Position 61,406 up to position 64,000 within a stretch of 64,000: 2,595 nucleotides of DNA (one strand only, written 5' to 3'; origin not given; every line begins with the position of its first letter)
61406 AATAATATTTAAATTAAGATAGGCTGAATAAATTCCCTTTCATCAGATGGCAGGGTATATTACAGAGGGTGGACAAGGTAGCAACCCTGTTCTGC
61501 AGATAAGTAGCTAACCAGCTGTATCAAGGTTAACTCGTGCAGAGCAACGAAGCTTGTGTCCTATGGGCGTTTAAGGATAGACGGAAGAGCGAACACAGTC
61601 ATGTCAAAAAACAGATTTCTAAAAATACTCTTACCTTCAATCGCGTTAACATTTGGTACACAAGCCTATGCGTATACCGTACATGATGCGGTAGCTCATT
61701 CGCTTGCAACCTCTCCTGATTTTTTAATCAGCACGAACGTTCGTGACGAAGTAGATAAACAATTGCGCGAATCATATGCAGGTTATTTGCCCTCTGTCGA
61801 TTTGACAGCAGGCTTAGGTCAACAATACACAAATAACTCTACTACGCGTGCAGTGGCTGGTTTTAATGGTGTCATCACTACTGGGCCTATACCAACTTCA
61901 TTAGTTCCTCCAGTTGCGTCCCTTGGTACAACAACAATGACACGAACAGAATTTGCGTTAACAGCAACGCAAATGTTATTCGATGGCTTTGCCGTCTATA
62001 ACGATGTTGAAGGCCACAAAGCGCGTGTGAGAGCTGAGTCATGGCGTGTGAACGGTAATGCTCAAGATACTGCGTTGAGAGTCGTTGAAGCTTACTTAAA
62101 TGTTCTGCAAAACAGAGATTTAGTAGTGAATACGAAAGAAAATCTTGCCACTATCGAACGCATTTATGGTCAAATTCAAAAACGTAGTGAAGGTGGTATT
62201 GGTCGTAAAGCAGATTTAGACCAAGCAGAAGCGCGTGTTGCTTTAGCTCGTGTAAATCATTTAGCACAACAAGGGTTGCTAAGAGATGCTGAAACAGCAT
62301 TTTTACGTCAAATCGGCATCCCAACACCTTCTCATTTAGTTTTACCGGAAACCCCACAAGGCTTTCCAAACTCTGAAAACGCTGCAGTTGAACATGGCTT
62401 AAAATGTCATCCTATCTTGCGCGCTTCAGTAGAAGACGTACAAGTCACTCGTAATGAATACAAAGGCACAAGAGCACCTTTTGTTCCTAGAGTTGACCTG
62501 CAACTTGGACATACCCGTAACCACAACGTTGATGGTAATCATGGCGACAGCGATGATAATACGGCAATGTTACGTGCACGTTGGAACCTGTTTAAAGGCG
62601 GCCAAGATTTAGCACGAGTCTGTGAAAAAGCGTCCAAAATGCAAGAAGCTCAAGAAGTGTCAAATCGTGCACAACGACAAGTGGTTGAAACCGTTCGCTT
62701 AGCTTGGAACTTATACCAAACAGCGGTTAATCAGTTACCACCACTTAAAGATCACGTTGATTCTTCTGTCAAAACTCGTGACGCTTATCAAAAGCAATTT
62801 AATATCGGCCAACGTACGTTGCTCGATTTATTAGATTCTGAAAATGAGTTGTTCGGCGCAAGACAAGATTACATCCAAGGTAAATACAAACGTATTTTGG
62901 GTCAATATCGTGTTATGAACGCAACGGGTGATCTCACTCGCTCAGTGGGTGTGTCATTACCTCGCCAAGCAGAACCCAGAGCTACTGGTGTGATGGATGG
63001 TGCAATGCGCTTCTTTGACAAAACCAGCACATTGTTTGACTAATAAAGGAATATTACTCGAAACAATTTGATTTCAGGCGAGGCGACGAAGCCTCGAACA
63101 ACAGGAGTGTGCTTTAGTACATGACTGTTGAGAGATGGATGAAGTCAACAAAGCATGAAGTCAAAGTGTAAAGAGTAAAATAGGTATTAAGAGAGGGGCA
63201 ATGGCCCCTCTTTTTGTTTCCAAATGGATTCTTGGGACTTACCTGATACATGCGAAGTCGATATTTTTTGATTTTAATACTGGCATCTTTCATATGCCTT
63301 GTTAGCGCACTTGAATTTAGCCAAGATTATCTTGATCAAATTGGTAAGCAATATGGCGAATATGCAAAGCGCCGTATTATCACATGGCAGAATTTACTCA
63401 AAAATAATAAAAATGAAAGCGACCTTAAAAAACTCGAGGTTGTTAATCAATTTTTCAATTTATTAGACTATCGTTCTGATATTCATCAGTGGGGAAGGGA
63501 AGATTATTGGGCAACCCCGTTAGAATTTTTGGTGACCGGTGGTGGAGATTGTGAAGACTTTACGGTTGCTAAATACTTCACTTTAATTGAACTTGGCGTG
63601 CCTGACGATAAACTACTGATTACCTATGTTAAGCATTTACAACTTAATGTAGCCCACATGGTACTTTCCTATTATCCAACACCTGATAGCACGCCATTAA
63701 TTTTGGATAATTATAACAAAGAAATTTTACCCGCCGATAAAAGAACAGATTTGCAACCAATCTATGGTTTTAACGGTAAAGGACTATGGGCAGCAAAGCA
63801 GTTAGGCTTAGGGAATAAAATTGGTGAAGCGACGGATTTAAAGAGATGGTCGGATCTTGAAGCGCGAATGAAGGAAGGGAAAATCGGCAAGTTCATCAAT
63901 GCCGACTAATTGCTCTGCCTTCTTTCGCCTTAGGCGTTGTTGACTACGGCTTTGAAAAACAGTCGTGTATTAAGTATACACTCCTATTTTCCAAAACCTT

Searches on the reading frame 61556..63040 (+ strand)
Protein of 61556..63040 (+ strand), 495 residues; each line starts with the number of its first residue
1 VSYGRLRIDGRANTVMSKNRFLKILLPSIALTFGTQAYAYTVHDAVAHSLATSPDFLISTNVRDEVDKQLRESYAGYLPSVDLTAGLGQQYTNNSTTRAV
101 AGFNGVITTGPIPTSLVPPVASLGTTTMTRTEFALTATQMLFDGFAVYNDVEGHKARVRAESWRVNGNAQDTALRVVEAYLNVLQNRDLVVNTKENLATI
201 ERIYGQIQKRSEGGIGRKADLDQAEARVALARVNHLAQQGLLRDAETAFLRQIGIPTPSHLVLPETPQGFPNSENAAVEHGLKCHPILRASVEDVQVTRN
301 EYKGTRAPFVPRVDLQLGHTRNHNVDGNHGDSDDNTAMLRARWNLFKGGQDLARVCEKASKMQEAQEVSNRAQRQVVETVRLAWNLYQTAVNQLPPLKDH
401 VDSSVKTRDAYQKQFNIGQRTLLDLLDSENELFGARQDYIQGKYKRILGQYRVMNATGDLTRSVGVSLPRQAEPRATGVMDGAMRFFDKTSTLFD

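Call 65: search_protein_families(library=pfam, proteins=[window:61556-63040:+], max_evalue=0.00001)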
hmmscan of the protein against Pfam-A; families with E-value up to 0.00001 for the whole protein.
window:61556-63040:+ (495 aa): 1 family
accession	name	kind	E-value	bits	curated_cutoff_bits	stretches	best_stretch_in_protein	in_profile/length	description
PF02321.23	OEP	-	2.5e-49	168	22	2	276-458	3-187/187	Outer membrane efflux protein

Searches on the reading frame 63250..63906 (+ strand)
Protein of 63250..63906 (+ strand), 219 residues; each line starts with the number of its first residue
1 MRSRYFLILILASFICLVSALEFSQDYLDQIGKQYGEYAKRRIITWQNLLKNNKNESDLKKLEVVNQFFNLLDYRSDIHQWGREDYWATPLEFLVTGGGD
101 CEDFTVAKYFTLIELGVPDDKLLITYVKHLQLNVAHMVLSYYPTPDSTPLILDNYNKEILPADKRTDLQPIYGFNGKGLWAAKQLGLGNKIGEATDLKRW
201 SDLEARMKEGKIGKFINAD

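Call 65: search_protein_families(library=pfam, proteins=[window:63250-63906:+], max_evalue=0.00001)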
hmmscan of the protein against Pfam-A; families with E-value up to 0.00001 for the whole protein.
window:63250-63906:+ (219 aa): 1 family
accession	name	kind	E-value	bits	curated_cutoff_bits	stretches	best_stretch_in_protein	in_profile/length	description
PF06035.17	Peptidase_C93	-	1.1e-15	58.3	27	1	53-163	33-136/162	Bacterial transglutaminase-like cysteine proteinase BTLCP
